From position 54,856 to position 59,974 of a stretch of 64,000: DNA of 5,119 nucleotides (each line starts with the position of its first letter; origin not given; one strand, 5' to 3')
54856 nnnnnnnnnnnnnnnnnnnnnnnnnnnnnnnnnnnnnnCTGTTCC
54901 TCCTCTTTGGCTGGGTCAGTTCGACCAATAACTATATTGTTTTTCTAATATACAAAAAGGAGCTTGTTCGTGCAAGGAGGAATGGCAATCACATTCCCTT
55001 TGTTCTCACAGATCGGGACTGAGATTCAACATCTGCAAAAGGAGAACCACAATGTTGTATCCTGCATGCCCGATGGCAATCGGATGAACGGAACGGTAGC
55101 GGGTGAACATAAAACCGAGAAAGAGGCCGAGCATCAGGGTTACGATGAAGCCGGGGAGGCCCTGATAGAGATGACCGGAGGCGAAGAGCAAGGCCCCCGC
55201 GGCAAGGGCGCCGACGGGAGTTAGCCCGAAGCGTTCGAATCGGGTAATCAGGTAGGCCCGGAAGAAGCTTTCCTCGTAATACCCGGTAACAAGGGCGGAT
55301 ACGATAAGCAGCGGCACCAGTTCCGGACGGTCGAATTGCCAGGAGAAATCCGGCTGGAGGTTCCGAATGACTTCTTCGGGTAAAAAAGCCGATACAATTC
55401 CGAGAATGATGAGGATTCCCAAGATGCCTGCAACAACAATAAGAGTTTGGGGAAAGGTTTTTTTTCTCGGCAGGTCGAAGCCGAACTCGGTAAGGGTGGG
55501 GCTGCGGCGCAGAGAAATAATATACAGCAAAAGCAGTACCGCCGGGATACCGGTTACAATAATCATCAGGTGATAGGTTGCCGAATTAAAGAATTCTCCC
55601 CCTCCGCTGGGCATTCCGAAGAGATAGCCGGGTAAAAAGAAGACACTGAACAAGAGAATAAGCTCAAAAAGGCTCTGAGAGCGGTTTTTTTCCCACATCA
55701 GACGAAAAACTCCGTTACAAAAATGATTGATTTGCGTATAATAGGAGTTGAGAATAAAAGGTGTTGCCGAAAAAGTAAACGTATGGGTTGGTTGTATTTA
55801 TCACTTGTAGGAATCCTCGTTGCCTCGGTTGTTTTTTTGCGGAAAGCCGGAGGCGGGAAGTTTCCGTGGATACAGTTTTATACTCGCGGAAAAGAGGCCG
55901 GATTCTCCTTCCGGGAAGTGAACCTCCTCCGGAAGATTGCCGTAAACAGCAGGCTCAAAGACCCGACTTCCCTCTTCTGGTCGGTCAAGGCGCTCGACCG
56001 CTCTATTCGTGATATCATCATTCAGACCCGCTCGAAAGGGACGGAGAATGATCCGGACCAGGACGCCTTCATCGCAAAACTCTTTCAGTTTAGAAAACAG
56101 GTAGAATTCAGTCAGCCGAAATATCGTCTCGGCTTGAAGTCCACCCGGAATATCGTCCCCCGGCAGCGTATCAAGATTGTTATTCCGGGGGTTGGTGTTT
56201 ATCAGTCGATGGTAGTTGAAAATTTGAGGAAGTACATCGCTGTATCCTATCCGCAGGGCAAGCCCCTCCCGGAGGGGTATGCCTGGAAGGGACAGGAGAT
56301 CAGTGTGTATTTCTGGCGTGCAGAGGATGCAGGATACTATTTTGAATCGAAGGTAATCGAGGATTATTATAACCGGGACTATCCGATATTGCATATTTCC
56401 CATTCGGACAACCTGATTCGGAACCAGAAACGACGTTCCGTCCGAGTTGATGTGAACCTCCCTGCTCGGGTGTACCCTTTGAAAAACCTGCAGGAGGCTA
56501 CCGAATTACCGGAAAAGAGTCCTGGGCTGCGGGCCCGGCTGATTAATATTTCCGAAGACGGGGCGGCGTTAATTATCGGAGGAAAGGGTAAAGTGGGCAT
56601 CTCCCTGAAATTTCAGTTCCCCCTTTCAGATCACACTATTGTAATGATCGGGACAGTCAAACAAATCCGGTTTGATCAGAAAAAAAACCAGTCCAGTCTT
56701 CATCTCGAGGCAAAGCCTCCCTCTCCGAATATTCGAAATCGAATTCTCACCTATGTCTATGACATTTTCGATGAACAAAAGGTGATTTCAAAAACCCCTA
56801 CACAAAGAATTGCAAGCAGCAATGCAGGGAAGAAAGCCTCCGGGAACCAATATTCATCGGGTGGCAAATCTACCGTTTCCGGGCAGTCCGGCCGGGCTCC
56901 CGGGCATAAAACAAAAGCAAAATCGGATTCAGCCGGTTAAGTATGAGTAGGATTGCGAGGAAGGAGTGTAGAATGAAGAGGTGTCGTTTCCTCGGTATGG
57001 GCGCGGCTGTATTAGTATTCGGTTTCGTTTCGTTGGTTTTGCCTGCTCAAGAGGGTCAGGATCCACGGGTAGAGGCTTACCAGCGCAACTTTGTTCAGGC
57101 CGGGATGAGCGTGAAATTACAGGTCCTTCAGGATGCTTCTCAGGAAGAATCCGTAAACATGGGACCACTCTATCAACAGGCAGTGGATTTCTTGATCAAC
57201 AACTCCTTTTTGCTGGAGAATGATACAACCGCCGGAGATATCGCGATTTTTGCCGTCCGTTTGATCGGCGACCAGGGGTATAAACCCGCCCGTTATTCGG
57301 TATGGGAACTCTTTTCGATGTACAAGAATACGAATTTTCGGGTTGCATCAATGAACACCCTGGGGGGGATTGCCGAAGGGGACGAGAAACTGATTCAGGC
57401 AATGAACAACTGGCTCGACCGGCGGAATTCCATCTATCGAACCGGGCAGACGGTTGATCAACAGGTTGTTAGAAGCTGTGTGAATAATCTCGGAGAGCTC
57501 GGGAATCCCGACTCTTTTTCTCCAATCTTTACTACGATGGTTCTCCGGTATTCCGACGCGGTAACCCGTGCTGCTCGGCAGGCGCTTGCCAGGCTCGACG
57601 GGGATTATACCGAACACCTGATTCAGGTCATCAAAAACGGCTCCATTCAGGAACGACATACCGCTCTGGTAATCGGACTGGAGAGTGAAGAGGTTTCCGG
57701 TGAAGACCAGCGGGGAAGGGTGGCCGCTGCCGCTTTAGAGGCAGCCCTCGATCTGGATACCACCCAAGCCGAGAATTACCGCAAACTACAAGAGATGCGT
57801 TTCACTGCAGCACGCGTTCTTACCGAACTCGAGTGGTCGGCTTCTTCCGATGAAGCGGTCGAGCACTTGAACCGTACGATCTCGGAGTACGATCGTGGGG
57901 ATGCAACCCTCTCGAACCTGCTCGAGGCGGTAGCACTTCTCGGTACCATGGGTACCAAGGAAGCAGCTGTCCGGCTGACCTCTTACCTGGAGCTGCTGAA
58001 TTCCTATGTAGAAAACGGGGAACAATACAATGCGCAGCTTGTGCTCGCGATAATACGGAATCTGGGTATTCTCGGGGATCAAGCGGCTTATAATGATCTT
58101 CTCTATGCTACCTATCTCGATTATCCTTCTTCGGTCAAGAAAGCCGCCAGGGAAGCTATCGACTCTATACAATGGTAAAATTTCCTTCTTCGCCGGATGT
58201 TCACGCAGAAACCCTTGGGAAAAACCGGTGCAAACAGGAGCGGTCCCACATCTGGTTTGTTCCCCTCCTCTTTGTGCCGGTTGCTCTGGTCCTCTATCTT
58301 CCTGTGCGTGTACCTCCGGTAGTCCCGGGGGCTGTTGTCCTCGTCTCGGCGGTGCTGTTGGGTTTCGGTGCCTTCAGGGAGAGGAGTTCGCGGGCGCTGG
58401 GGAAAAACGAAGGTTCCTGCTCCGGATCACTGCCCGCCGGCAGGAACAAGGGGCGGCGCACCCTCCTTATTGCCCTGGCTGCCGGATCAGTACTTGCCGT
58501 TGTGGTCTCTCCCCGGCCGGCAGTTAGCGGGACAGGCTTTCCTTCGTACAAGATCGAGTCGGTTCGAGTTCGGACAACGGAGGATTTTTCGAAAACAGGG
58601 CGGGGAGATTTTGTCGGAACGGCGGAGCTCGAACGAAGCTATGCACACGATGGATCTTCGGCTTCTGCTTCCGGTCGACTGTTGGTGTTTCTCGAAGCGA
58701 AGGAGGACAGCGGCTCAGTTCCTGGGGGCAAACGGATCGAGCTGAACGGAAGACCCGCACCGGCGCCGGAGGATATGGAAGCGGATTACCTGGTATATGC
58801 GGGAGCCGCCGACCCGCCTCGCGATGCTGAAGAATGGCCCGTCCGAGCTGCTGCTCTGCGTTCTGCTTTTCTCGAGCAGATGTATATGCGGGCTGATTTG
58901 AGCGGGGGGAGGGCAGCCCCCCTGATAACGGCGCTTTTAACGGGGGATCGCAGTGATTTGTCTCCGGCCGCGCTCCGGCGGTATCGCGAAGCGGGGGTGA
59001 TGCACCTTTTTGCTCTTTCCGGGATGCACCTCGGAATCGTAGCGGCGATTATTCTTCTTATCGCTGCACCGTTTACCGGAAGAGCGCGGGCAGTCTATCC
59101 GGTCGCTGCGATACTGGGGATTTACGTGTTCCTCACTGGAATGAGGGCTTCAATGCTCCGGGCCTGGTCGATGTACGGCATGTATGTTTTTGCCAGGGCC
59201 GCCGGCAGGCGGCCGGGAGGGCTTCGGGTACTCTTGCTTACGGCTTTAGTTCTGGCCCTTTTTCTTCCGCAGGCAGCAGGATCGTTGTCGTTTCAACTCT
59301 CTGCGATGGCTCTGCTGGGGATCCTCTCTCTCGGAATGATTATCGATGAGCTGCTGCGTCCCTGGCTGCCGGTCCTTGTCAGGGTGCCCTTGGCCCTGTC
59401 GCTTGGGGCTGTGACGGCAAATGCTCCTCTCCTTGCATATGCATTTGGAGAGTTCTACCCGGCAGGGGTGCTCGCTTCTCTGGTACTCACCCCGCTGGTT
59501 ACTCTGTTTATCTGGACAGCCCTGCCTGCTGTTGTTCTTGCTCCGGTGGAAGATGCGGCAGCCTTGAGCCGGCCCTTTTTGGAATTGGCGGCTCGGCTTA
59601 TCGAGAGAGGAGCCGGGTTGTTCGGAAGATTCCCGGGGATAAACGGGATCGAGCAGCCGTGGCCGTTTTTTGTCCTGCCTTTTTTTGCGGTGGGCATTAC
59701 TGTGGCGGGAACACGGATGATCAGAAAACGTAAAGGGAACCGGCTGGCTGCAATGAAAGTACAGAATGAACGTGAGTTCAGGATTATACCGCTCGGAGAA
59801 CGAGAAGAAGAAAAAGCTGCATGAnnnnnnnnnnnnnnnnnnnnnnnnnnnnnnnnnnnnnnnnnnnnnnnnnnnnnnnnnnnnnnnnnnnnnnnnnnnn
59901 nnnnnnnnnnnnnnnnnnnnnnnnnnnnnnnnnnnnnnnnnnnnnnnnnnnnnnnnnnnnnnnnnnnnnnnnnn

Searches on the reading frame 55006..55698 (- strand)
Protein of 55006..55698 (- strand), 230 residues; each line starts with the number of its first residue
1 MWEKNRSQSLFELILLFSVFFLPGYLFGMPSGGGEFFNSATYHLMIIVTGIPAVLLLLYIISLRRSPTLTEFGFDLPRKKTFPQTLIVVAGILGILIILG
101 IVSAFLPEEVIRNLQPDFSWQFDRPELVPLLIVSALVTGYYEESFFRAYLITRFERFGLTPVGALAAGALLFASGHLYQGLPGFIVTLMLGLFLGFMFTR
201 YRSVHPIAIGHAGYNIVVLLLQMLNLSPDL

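Call 77: search_protein_families(library=pfam, proteins=[window:55006-55698:-], max_evalue=0.00001)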
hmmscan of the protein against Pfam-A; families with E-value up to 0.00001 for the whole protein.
window:55006-55698:- (230 aa): 1 family
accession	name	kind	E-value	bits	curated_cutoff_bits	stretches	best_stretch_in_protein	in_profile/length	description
PF02517.21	Rce1-like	-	1.3e-17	64.3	22.4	1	126-217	3-93/93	Type II CAAX prenyl endopeptidase Rce1-like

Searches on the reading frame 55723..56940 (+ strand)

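Call 77: search_protein_families(library=pfam, proteins=[window:55723-56940:+], max_evalue=0.00001)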
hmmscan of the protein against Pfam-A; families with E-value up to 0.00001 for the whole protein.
window:55723-56940:+ (405 aa): 1 family
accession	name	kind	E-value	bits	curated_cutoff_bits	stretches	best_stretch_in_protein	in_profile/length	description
PF07238.19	PilZ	-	8.9e-09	36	22.5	1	235-346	1-101/102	PilZ domain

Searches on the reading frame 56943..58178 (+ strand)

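Call 77: search_protein_families(library=pfam, proteins=[window:56943-58178:+], max_evalue=0.00001)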
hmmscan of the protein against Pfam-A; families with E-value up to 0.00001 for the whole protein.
window:56943-58178:+ (411 aa): 2 families
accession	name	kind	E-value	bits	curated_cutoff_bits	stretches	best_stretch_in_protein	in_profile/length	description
PF13646.12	HEAT_2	-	4e-09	37.1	27.7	0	172-244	13-85/88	HEAT repeats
PF03130.22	HEAT_PBS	-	5e-06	27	20.9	0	328-349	4-25/27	PBS lyase HEAT-like repeat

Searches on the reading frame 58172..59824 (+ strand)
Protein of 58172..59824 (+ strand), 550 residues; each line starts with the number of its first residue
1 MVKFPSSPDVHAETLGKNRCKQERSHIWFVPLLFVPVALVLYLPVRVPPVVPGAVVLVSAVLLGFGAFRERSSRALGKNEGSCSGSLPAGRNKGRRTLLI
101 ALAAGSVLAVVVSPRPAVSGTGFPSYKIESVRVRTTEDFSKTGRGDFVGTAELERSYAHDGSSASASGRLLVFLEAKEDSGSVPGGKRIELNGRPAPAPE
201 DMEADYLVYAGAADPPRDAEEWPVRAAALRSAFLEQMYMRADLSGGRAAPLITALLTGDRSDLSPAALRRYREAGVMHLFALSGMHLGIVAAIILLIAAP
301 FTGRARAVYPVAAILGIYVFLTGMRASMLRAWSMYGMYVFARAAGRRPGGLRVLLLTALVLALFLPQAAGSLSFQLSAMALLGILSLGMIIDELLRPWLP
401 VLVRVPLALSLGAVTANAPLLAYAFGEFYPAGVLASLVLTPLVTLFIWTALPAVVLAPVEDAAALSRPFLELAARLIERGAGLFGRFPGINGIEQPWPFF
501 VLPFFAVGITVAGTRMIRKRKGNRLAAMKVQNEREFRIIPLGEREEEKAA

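Call 77: search_protein_families(library=pfam, proteins=[window:58172-59824:+], max_evalue=0.00001)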
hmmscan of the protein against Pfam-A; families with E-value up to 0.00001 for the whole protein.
window:58172-59824:+ (550 aa): 1 family
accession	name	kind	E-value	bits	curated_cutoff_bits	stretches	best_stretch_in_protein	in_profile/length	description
PF03772.21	Competence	-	1.1e-44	153.2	23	1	255-510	1-262/270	Competence protein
